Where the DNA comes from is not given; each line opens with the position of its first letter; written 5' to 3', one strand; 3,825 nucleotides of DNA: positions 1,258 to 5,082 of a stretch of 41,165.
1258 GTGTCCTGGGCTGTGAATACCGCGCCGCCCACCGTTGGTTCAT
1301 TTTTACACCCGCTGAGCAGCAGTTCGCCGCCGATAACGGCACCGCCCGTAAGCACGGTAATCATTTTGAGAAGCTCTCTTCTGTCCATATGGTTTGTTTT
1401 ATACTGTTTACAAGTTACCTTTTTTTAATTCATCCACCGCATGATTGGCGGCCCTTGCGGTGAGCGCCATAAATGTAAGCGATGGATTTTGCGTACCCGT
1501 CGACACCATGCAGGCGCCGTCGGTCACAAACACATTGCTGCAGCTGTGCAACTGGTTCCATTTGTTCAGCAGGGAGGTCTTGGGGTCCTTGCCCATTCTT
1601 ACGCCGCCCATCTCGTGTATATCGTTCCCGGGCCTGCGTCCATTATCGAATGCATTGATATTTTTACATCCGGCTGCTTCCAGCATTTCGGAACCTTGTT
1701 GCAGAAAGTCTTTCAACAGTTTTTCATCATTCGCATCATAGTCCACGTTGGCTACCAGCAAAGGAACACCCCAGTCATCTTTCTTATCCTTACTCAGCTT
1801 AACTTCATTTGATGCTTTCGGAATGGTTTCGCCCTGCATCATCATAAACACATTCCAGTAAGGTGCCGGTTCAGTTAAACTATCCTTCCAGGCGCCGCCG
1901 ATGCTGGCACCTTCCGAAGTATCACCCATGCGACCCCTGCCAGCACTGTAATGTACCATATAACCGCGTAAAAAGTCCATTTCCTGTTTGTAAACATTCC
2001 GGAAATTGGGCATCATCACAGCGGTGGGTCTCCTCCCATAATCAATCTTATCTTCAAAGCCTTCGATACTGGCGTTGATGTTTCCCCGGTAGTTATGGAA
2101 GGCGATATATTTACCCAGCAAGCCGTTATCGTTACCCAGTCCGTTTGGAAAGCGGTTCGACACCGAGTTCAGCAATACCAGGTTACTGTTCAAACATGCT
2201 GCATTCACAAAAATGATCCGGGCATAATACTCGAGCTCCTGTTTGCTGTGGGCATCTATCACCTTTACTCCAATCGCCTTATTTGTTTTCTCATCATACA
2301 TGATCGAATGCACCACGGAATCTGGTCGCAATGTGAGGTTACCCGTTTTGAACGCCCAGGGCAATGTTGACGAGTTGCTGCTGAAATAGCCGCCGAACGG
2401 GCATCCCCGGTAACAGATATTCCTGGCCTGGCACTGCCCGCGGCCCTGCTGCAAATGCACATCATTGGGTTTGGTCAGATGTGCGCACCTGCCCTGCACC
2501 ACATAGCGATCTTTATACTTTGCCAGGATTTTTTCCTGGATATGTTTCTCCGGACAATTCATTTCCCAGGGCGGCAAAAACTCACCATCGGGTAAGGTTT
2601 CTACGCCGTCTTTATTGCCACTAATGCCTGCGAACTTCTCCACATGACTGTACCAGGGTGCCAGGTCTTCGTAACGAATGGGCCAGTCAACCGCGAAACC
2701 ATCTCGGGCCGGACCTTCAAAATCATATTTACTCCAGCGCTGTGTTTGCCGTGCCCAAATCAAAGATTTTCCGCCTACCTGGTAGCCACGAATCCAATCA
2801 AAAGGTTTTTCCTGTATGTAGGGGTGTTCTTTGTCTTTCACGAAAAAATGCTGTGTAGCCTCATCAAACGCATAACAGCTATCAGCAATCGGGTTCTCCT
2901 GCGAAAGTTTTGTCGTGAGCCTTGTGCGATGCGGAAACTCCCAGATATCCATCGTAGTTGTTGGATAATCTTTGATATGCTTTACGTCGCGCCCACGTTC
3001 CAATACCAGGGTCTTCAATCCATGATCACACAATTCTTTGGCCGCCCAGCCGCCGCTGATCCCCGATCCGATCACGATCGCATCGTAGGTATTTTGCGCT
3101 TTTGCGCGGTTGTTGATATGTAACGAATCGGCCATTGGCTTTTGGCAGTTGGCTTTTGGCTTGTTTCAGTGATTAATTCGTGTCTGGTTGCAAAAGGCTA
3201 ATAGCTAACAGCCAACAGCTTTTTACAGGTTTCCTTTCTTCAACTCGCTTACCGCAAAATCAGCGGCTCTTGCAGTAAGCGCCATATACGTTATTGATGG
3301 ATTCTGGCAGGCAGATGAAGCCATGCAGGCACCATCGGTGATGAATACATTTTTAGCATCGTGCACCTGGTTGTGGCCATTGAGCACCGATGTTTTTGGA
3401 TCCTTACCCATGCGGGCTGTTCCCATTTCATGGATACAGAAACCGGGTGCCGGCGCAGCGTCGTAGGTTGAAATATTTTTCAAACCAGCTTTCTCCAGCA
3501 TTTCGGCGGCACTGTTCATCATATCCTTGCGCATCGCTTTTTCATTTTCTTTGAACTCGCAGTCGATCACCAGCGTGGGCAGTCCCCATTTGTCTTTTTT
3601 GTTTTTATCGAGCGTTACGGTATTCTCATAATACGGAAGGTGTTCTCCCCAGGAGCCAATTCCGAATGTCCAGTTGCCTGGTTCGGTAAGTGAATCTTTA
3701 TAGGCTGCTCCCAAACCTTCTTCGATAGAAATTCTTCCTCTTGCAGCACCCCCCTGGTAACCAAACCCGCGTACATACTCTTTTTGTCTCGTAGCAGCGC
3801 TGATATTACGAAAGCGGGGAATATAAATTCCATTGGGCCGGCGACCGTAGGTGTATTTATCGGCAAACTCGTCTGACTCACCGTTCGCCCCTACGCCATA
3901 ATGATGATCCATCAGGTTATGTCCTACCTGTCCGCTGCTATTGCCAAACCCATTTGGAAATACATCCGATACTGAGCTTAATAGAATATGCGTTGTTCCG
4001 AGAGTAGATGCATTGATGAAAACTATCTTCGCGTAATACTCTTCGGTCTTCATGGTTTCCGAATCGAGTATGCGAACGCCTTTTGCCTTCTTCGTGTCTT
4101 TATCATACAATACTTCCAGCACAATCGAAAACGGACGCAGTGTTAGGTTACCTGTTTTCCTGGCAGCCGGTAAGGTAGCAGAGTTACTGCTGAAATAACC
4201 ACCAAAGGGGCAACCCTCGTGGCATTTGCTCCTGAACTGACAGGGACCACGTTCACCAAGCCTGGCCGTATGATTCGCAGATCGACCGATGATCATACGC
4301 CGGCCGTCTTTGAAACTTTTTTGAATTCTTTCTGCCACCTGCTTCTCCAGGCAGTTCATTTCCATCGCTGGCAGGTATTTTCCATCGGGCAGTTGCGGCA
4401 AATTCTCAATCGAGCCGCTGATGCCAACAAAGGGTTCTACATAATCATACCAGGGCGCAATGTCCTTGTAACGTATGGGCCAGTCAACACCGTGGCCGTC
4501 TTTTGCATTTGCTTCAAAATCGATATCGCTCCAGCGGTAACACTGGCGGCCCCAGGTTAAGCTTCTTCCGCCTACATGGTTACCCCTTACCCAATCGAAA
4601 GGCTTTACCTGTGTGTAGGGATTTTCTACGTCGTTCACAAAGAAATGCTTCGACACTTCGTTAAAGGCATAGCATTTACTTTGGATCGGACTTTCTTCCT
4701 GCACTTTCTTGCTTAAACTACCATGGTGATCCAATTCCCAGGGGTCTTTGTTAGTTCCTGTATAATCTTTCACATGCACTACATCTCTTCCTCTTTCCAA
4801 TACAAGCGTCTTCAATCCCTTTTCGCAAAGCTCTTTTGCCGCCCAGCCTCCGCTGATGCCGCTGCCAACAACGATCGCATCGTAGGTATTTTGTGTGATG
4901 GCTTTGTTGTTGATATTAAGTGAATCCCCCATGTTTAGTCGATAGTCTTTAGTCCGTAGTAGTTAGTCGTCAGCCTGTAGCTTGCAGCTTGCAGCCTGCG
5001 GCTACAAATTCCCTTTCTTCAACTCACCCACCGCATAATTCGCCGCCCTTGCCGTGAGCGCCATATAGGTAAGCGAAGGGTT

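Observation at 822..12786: Five tandem FAD/GMC dehydrogenase catalytic-subunit paralogs share one TAT-lipoprotein small subunit in a single operon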

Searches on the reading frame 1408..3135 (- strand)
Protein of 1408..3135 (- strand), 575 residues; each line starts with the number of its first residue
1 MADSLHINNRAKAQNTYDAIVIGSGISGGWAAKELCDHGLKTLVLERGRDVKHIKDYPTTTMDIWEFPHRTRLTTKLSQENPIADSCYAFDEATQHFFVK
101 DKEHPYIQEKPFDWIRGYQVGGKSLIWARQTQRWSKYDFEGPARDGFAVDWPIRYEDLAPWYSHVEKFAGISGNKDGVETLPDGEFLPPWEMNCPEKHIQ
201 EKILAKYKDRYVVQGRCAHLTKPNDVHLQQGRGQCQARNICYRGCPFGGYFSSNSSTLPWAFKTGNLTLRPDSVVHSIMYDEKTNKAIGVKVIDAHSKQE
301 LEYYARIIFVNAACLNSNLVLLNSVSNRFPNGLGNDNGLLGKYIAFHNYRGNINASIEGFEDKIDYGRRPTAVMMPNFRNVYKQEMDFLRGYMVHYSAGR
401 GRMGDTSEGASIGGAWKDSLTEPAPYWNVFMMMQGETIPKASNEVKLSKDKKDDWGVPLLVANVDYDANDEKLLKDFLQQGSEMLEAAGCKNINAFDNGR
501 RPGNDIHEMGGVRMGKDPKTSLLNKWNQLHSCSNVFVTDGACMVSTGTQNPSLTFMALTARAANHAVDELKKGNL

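Call 3: search_protein_families(library=pfam, proteins=[window:1408-3135:-], max_evalue=0.01)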
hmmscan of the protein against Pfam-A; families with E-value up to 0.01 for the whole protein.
window:1408-3135:- (575 aa): 7 families
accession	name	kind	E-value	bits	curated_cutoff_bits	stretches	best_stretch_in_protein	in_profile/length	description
PF05199.19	GMC_oxred_C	-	7.4e-19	69.1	24.6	1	439-558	1-138/139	GMC oxidoreductase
PF00732.25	GMC_oxred_N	-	2.8e-08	34.3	23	1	108-324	15-200/218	GMC oxidoreductase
PF13450.12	NAD_binding_8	-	0.00027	21.6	21.9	1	21-51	1-31/68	NAD(P)-binding Rossmann-like domain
PF01266.30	DAO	-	0.00064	19.8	27.9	1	18-51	1-34/353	FAD dependent oxidoreductase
PF00890.30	FAD_binding_2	-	0.0025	17.5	20.4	1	18-50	1-33/414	FAD binding domain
PF13738.12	Pyr_redox_3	-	0.005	16.6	30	1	20-62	1-44/305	Pyridine nucleotide-disulphide oxidoreductase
PF07992.20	Pyr_redox_2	-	0.0051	16.7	26.1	1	17-100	1-88/291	Pyridine nucleotide-disulphide oxidoreductase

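Call 4: search_protein_families(library=ncbifam, proteins=[window:1408-3135:-], max_evalue=0.01)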
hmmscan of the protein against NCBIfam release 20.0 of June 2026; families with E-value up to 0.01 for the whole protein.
window:1408-3135:- (575 aa): 24 families
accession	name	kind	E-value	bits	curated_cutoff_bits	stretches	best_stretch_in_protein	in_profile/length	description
NF058674.1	CholsOxChoxAB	equivalog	2.9e-14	52.5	850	2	506-565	472-531/535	cholesterol oxidase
NF002550.0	PRK02106.1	subfamily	3.3e-10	39.1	605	1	14-324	3-270/563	choline dehydrogenase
TIGR02462.1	pyranose_ox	equivalog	1.8e-09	37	544.9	1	434-570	411-547/548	pyranose oxidase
TIGR03970.1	mycofact_MftG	equivalog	1.2e-07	31.1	387.45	0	256-324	199-263/487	mycofactocin dehydrogenase MftG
NF053717.1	VnlPnlRedVprA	equivalog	1.7e-06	27.2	600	1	13-57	3-47/481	vinyl phenol reductase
TIGR01810.1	betA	equivalog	2.5e-05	23.1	732.1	1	95-324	57-263/532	choline dehydrogenase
TIGR02032.1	GG-red-SF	subfamily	3.2e-05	23.8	158.8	1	17-51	1-35/297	geranylgeranyl reductase family protein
TIGR02730.1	carot_isom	equivalog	0.00025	20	586.9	1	17-47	1-31/493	carotenoid isomerase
NF003726.0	PRK05329.2-5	equivalog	0.00035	19.5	354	1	17-69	2-51/415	glycerol-3-phosphate dehydrogenase subunit GlpB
TIGR04542.1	GMC_mycofac_2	equivalog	0.00063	18.9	400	0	18-58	1-43/425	mycofactocin system GMC family oxidoreductase MftG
NF003720.0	PRK05329.1-3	equivalog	0.0022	16.7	313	1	16-54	2-40/437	glycerol-3-phosphate dehydrogenase subunit GlpB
NF003585.0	PRK05249.1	equivalog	0.0032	16.1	465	1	13-51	3-41/464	Si-specific NAD(P)(+) transhydrogenase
NF004829.0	PRK06183.1-3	subfamily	0.0034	16.2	390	1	11-50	3-42/520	bifunctional 3-(3-hydroxy-phenyl)propionate/3-hydroxycinnamic acid hydroxylase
NF007450.0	PRK10015.1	subfamily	0.004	15.9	466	1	14-49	3-38/429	FAD-dependent oxidoreductase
TIGR04018.1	Bthiol_YpdA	hypoth_equivalog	0.0041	16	339.9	1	18-60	1-43/316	YpdA family putative bacillithiol disulfide reductase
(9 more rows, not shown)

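Call 47: search_solved_structures(query=window:1408-3135:-, max_evalue=0.001)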
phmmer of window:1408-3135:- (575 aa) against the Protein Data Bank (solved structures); distinct sequences matched with E-value up to 0.001: 8.
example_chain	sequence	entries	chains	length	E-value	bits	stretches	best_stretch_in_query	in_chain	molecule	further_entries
7w2j_A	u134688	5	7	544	3.3e-36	128.1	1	17-573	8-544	Fructose dehydrogenase large subunit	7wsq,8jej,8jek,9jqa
8k6k_A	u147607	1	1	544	5.5e-36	127.3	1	17-573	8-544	Fructose dehydrogenase (N1146A) large subunit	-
8xcm_A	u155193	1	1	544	7.6e-36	126.9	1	17-573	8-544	Fructose dehydrogenase large subunit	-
8k6j_A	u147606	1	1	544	1.1e-35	126.3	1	17-573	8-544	Fructose dehydrogenase (H1147A) large subunit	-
8xcn_A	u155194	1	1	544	3.9e-35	124.5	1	17-573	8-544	Fructose dehydrogenase large subunit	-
6a2u_B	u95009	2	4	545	5.2e-21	77.9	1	17-564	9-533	Glucose dehydrogenase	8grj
8hdd_A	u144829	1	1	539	5.7e-21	77.8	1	17-564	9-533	Glucose dehydrogenase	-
9fl2_A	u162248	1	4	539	5.4e-06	28.3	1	455-566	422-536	pyranose oxidase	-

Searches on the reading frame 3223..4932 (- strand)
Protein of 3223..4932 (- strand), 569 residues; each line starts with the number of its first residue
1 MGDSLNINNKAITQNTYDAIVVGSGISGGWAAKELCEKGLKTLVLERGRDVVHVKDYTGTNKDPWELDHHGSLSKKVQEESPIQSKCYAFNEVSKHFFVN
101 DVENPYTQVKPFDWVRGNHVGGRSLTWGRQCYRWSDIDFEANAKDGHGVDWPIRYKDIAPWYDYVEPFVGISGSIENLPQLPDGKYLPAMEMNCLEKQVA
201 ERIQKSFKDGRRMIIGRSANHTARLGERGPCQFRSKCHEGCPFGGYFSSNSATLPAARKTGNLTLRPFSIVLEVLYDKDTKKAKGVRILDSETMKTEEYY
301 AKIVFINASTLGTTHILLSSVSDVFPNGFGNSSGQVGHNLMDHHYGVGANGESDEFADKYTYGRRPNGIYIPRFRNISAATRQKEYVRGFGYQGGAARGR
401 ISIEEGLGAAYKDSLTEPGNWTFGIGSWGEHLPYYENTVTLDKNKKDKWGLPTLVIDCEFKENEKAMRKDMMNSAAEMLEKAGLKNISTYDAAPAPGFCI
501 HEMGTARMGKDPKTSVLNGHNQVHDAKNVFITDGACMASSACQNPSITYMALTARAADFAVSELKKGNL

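Call 3: search_protein_families(library=pfam, proteins=[window:3223-4932:-], max_evalue=0.01)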
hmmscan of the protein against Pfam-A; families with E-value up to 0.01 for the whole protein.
window:3223-4932:- (569 aa): 6 families
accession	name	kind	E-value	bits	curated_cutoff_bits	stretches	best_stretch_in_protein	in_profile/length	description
PF05199.19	GMC_oxred_C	-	2.1e-21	77.4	24.6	1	433-552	1-138/139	GMC oxidoreductase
PF00732.25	GMC_oxred_N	-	1.2e-12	48.5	23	1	108-343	15-216/218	GMC oxidoreductase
PF13450.12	NAD_binding_8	-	6.9e-06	26.7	21.9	1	21-51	1-31/68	NAD(P)-binding Rossmann-like domain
PF01266.30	DAO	-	0.00039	20.5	27.9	1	18-50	1-33/353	FAD dependent oxidoreductase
PF01494.25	FAD_binding_3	-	0.0026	17.5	22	1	17-53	2-38/349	FAD binding domain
PF00890.30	FAD_binding_2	-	0.0061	16.2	20.4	0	18-48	1-31/414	FAD binding domain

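Call 4: search_protein_families(library=ncbifam, proteins=[window:3223-4932:-], max_evalue=0.01)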
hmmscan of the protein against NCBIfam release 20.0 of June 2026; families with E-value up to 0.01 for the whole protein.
window:3223-4932:- (569 aa): 26 families (the best 25 are shown)
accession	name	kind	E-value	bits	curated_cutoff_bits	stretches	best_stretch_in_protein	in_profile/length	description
TIGR02462.1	pyranose_ox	equivalog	1.5e-16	60.4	544.9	1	429-564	412-547/548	pyranose oxidase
NF058674.1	CholsOxChoxAB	equivalog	3.5e-16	58.8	850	2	498-559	470-531/535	cholesterol oxidase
NF002550.0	PRK02106.1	subfamily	3.5e-13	49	605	2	245-350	198-295/563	choline dehydrogenase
TIGR04542.1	GMC_mycofac_2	equivalog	1.8e-08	33.8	400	0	469-557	336-422/425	mycofactocin system GMC family oxidoreductase MftG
TIGR03970.1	mycofact_MftG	equivalog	1.8e-07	30.5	387.45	1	497-559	422-485/487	mycofactocin dehydrogenase MftG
NF053717.1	VnlPnlRedVprA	equivalog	3.7e-07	29.3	600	1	14-58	4-48/481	vinyl phenol reductase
TIGR01810.1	betA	equivalog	1e-06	27.7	732.1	0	245-320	191-263/532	choline dehydrogenase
TIGR02032.1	GG-red-SF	subfamily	1.2e-05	25.2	158.8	1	17-49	1-33/297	geranylgeranyl reductase family protein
TIGR02730.1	carot_isom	equivalog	9.4e-05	21.4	586.9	1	17-47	1-31/493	carotenoid isomerase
NF007450.0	PRK10015.1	subfamily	0.00015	20.7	466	1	14-60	3-48/429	FAD-dependent oxidoreductase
NF003720.0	PRK05329.1-3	equivalog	0.00067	18.4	313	1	16-54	2-40/437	glycerol-3-phosphate dehydrogenase subunit GlpB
NF007542.0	PRK10157.1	subfamily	0.0008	18.2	610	1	14-60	3-48/428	FAD-dependent oxidoreductase FixC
NF003585.0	PRK05249.1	equivalog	0.0011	17.7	465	1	14-60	4-50/464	Si-specific NAD(P)(+) transhydrogenase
NF003726.0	PRK05329.2-5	equivalog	0.0014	17.5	354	1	17-54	2-39/415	glycerol-3-phosphate dehydrogenase subunit GlpB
TIGR00292.1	TIGR00292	equivalog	0.0017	17.6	148.3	1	17-47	22-52/254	sulfide-dependent adenosine diphosphate thiazole synthase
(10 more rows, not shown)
